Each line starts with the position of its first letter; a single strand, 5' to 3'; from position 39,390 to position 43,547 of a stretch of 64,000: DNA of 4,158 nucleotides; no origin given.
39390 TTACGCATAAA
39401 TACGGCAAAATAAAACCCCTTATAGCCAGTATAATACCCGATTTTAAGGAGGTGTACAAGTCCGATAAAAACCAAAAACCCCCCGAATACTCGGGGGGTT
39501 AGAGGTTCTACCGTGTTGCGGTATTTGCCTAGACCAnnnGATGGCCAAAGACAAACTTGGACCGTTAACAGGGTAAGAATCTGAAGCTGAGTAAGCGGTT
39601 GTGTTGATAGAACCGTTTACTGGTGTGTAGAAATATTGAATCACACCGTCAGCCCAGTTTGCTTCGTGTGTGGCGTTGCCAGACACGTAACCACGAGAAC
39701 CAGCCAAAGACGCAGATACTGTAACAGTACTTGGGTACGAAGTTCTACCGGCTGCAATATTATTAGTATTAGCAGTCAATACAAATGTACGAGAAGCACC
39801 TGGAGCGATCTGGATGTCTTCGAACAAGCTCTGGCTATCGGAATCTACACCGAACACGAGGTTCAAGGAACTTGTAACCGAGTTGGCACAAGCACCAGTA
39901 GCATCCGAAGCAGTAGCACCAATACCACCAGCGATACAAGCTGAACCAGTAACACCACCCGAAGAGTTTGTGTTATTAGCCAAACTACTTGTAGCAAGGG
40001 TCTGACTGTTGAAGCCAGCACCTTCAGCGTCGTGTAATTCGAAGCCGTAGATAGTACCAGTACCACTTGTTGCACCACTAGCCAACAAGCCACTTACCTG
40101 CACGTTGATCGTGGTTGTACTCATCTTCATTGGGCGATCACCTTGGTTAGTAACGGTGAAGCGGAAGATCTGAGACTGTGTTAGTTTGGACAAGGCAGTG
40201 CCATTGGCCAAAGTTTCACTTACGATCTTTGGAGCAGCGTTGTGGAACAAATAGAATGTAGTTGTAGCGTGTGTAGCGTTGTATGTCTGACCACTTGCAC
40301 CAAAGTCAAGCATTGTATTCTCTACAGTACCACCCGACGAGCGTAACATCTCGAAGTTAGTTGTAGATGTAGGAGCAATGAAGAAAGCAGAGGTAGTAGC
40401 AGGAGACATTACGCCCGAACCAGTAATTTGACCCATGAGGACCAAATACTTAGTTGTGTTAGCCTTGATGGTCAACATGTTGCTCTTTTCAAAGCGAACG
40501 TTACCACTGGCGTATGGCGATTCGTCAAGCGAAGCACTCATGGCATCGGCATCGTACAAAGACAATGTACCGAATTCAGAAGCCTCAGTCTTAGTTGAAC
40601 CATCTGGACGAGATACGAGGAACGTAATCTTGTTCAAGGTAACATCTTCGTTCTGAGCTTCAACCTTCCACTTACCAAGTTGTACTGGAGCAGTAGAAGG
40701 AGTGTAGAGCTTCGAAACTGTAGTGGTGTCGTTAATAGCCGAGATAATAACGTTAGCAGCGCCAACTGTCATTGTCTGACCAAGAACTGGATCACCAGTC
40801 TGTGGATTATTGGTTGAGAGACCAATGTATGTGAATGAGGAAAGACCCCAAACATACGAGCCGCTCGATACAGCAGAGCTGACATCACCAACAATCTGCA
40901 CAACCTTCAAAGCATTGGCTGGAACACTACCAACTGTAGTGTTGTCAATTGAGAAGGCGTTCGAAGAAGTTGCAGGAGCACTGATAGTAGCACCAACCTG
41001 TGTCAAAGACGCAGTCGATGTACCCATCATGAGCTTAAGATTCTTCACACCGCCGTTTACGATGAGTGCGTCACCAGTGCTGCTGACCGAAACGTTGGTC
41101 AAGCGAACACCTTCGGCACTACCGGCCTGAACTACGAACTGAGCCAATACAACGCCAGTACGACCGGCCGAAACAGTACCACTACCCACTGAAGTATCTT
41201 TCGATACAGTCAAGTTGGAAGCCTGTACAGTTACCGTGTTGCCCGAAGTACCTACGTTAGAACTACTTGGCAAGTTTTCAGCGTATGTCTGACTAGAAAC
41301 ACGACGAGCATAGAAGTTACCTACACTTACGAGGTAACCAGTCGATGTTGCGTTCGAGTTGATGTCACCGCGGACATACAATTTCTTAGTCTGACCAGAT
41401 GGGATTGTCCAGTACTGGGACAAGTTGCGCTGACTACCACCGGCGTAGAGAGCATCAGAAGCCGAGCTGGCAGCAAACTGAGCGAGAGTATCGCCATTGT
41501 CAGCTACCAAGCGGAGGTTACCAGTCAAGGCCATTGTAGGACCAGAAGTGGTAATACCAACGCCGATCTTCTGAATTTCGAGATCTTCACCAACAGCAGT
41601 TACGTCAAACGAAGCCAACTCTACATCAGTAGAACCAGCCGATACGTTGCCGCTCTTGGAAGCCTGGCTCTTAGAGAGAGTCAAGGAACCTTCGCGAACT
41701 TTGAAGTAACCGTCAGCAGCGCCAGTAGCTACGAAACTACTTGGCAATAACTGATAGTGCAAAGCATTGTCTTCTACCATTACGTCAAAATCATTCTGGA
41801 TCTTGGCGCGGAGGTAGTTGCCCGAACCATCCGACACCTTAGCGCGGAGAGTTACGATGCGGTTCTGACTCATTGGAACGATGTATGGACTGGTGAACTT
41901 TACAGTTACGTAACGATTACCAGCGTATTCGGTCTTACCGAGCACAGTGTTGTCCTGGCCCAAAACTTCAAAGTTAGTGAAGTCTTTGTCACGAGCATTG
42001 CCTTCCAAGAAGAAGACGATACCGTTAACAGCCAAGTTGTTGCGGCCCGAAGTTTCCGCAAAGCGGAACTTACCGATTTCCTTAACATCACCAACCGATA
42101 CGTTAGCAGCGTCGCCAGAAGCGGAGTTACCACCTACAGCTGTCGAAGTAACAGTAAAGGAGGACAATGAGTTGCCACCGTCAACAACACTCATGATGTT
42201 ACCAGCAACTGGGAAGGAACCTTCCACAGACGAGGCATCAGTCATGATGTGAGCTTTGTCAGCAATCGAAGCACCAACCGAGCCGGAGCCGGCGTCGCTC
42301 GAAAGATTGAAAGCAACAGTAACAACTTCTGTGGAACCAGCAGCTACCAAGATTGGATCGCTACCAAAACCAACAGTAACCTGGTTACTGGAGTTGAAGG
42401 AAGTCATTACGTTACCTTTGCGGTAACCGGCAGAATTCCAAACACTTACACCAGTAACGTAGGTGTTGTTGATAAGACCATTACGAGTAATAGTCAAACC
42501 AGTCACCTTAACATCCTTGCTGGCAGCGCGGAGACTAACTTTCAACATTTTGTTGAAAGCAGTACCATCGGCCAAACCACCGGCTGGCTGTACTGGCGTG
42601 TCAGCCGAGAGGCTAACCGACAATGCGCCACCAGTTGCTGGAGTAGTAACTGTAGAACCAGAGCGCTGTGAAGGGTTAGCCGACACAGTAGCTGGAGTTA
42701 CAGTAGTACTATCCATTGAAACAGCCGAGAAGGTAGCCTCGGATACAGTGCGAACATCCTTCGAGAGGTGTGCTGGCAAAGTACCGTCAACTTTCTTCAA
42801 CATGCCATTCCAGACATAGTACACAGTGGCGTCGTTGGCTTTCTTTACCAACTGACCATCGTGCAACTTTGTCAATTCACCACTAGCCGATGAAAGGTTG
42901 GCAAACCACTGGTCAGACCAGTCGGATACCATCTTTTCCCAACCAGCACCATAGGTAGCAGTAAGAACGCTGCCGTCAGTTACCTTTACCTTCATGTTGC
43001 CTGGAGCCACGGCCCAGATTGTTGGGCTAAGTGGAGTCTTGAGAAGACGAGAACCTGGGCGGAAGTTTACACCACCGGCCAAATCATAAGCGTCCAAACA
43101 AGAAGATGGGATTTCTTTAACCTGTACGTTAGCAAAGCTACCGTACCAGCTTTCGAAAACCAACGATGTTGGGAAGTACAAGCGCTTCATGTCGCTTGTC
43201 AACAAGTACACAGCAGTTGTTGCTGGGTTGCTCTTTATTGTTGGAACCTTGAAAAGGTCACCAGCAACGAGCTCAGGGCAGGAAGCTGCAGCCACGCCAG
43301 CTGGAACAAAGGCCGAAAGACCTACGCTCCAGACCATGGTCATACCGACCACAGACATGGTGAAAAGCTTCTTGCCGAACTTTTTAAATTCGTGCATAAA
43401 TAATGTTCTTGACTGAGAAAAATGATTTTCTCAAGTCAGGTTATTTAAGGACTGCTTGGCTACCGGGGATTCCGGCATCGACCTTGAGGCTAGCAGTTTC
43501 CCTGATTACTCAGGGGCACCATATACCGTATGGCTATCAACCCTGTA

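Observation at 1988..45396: About 43-kb unidirectional surface-glycan supercluster headed by an ECF sigma/anti-sigma pair and an S-layer-like gene: candidate S-layer O-glycosylation locus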

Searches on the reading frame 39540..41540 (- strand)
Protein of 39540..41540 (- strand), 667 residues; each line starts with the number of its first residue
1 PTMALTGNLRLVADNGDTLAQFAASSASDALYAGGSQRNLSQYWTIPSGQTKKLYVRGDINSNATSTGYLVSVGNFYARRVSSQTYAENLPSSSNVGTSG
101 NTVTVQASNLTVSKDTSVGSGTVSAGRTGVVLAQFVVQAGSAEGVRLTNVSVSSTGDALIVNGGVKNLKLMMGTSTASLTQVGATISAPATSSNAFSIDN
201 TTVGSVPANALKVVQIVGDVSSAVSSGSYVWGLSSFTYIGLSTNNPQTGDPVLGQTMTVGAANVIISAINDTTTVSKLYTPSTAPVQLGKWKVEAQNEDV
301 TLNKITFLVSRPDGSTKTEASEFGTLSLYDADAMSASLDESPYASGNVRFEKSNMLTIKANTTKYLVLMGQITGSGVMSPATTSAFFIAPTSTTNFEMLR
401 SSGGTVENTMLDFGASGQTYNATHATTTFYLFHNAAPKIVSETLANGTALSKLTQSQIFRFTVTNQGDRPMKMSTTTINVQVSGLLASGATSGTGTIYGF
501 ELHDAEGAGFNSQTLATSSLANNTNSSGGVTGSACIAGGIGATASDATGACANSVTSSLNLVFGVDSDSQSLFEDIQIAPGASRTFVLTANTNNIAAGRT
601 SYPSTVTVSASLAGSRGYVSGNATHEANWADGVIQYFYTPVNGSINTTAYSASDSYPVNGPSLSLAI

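Call 48: predict_structure(alignment_id=A4)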
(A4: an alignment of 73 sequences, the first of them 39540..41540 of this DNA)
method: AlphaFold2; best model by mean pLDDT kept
length: 667 residues; sequences in the alignment: 73
mean_pLDDT: 88.0   pTM: 0.77
mean pLDDT of the five models: 88.0, 87.5, 86.9, 86.5, 85.5
residues with pLDDT >= 90: 428; 70-90: 160; 50-70: 66; < 50: 13
segments of 3 or more residues with pLDDT < 50: 29-34, 416-419
pLDDT, mean of each block of 10 residues (from residue 1): 64 88 68 58 85 82 64 75 81 57 75 95 91 96 94 80 84 96 90 87 93 96 88 95 91 94 92 95 97 95 96 91 96 98 91 97 97 92 90 87 91 64 83 97 95 96 97 97 84 85 84 88 91 86 65 84 94 94 97 88 89 96 93 96 93 97 95
secondary structure, 60 per line:
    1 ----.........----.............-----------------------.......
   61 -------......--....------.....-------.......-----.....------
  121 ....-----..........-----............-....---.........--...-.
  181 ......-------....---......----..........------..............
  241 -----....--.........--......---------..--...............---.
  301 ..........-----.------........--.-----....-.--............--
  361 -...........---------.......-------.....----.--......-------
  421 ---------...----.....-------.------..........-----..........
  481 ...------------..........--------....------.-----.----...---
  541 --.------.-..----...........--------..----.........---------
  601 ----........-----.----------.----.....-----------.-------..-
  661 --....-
elements in order: E5-13 E18-23 H24-30 E54-60 E68-73 E76-79 E86-90 E98-104 E110-114 E121-124 E130-139 E145-156 H158-161 E165-173 E180-186 E194-197 H201-204 E211-220 E227-240 E246-249 E252-260 E263-268 E282-296 E300-310 E323-330 E339-342 E347-358 E362-372 E382-388 E396-400 E411-413 E430-432 E437-441 E456-465 E471-483 E496-505 E514-517 E535-537 E558-564 E583-591 E605-612 E634-638 E663-666

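Call 51: fold_search(model_id=the predicted structure, library=pdb)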
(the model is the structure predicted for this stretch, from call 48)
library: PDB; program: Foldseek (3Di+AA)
matches with E <= 10: 1315; with E <= 0.001: 100
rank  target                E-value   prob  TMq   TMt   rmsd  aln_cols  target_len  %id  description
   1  8beg_B                1.5e-10  1.00  0.16  0.16  21.8       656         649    9  Structure of Ig-like domains from PrgB (released 2022-11-30)
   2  8beg_A                2.1e-10  1.00  0.14  0.14  22.2       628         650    9  Structure of Ig-like domains from PrgB (released 2022-11-30)
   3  4mmz_A                4.3e-09  1.00  0.16  0.13  19.1       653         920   10  Integrin AlphaVBeta3 ectodomain bound to an antagonistic tenth domain of Fibronectin (released 2014-03-26)
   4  3f85                  4.5e-09  1.00  0.18  0.23  16.0       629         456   11  Structure of fusion complex of homo trimeric major pilin subunits CfaB of CFA/I fimbirae from ETEC E. coli (released 2009-08-11)
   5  6e3f                  5.4e-09  1.00  0.15  0.18  18.8       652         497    9  The structure of the C-terminal domains (C123) of Streptococcus intermedius antigen I/II (Pas) (released 2019-07-17)
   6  4mmx_A                5.6e-09  1.00  0.15  0.13  18.9       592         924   11  Integrin AlphaVBeta3 ectodomain bound to the tenth domain of Fibronectin (released 2014-03-26)
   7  4nen_A                1.4e-08  1.00  0.19  0.14  21.5       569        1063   10  An internal ligand-bound, metastable state of a leukocyte integrin, aXb2 (released 2014-01-15)
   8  3fcs_A                1.6e-08  1.00  0.18  0.14  19.2       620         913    8  Structure of complete ectodomain of integrin aIIBb3 (released 2009-01-20)
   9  7l0o_A                1.6e-08  1.00  0.13  0.17  19.1       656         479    8  Streptococcus gordonii C123 Domain(s)-Structural and Functional Analysis (released 2021-09-08)
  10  7l0o_B                2.0e-08  1.00  0.14  0.18  19.2       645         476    9  Streptococcus gordonii C123 Domain(s)-Structural and Functional Analysis (released 2021-09-08)
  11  6avu_A                2.1e-08  1.00  0.18  0.15  17.5       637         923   11  Human alpha-V beta-3 Integrin (open conformation) in complex with the therapeutic antibody LM609 (released 2017-11-01)
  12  8xei_A                2.3e-08  1.00  0.16  0.13  19.2       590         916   11  Cryo-EM structure of integrin ITGAV/ITGB3 complex, conformation 1 (released 2024-12-18)
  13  5y9h_C                2.6e-08  1.00  0.15  0.19  18.6       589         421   12  Crystal structure of SafDAA-dsc complex (released 2017-11-15)
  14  7nxd_A                3.0e-08  1.00  0.18  0.15  19.2       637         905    9  Cryo-EM structure of human integrin alpha5beta1 in the half-bent conformation (released 2021-08-25)
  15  3fcs_C                3.5e-08  1.00  0.18  0.15  18.5       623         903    8  Structure of complete ectodomain of integrin aIIBb3 (released 2009-01-20)
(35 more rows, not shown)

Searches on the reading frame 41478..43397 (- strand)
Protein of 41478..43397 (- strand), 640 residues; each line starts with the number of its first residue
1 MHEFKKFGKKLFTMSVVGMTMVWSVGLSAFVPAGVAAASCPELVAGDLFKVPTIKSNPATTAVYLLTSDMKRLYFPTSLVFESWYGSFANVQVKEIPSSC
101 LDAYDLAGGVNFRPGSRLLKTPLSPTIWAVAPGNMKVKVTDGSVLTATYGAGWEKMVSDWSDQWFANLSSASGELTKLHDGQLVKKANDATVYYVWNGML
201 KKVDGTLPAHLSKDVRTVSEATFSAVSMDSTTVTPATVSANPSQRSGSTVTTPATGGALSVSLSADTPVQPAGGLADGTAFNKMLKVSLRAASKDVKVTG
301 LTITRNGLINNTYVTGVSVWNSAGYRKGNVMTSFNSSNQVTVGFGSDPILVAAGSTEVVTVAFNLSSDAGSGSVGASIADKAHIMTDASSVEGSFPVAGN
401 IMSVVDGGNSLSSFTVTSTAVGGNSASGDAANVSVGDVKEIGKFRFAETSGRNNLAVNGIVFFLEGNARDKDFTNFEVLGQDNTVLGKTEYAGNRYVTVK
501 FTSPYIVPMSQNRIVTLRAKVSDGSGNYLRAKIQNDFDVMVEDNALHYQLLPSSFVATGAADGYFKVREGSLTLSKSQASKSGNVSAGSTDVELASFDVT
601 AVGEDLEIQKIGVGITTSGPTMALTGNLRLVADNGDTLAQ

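Call 43: predict_structure(alignment_id=A3)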
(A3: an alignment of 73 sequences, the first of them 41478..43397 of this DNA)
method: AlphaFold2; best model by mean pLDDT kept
length: 640 residues; sequences in the alignment: 73
mean_pLDDT: 86.7   pTM: 0.56
mean pLDDT of the five models: 86.7, 86.5, 86.1, 84.8, 84.0
residues with pLDDT >= 90: 382; 70-90: 195; 50-70: 19; < 50: 44
segments of 3 or more residues with pLDDT < 50: 1-37, 248-253
pLDDT, mean of each block of 10 residues (from residue 1): 42 43 40 48 82 63 82 89 84 82 88 94 92 92 92 91 87 90 93 95 92 94 94 87 64 71 86 88 96 95 96 96 89 95 92 95 96 96 94 93 93 96 92 93 97 96 94 96 94 87 96 98 92 95 96 93 91 85 77 87 77 75 78 88
secondary structure, 60 per line:
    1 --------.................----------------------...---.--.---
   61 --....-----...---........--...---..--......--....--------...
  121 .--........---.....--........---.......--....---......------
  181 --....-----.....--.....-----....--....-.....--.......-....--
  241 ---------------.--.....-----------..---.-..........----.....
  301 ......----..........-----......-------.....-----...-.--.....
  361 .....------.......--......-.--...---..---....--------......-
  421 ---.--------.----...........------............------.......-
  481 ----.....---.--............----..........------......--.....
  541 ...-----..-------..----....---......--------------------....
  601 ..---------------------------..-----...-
elements in order: H9-25 E48-50 E63-66 E72-74 H78-85 H98-103 E106-109 E118-121 E124-131 E135-139 H142-149 H153-156 E157-159 H162-165 E169-174 E183-186 E192-196 E199-203 H209-212 E215-218 H220-224 E227-233 H235-238 E259-263 E282-291 E296-306 E314-320 E326-331 E339-343 E349-351 E356-365 E372-378 E384-386 E391-393 E402-405 E414-419 E438-448 E455-466 E473-479 E485-489 E496-507 E512-521 E528-533 E539-543 E564-567 E571-576 E597-602 E637-639

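Call 47: fold_search(model_id=the predicted structure, library=pdb)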
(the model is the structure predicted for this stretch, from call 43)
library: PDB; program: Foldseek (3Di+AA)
matches with E <= 10: 1682; with E <= 0.001: 153
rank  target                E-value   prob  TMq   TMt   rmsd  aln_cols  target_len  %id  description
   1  8beg_B                8.8e-07  1.00  0.15  0.14  15.9       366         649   11  Structure of Ig-like domains from PrgB (released 2022-11-30)
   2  6kzb_B                1.0e-06  0.98  0.12  0.12  22.9       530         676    8  Transglutaminase2 complexed with calcium (released 2020-12-09)
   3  5dza                  1.4e-06  1.00  0.13  0.23  17.7       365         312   12  Streptococcus agalactiae AgI/II polypeptide BspA C terminal domain (WT) (released 2016-06-22)
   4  4pyg_A                1.4e-06  0.98  0.12  0.12  21.5       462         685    9  Transglutaminase2 complexed with GTP (released 2015-02-11)
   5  4z23                  1.6e-06  0.99  0.13  0.21  16.9       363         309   10  BspA_C_WT (released 2016-06-29)
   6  6a8p_A                2.3e-06  0.97  0.13  0.12  21.8       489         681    9  Transglutaminase 2 mutant G224V in complex with GTP (released 2018-09-26)
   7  2wza                  2.4e-06  0.98  0.12  0.18  17.3       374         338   12  Two intramolecular isopeptide bonds are identified in the crystal structure of the Streptococcus gordonii SspB C-termina (released 2010-02-16)
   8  4ofq_B                3.3e-06  0.98  0.13  0.19  17.7       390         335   12  Structure of the C-terminal domain of the Streptococcus pyogenes antigen I/II-family protein AspA (released 2014-03-12)
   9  5cyl_C                3.4e-06  0.96  0.11  0.17  23.4       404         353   10  Crystal structure of the CupB6 tip adhesin from Pseudomonas aeruginosa (released 2016-10-05)
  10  5dz9                  3.8e-06  0.99  0.13  0.21  17.5       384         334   10  Streptococcus agalactiae AgI/II polypeptide BspA C-terminal domain (Mut) (released 2016-06-22)
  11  4ofq_A                3.8e-06  0.99  0.13  0.20  17.5       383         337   11  Structure of the C-terminal domain of the Streptococcus pyogenes antigen I/II-family protein AspA (released 2014-03-12)
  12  1nug_B                4.0e-06  1.00  0.12  0.11  16.4       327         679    9  Role of Calcium Ions in the Activation and Activity of the Transglutaminase 3 Enzyme (2 calciums, 1 Mg, inactive form) (released 2003-04-22)
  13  6a8p_C                4.0e-06  0.96  0.13  0.12  22.2       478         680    9  Transglutaminase 2 mutant G224V in complex with GTP (released 2018-09-26)
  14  3fcs_A                5.8e-06  1.00  0.15  0.11  20.8       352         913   11  Structure of complete ectodomain of integrin aIIBb3 (released 2009-01-20)
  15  8tr9                  5.8e-06  0.92  0.11  0.11  22.4       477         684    9  Cryo-EM structure of transglutaminase 2 bound to GDP (released 2024-07-31)
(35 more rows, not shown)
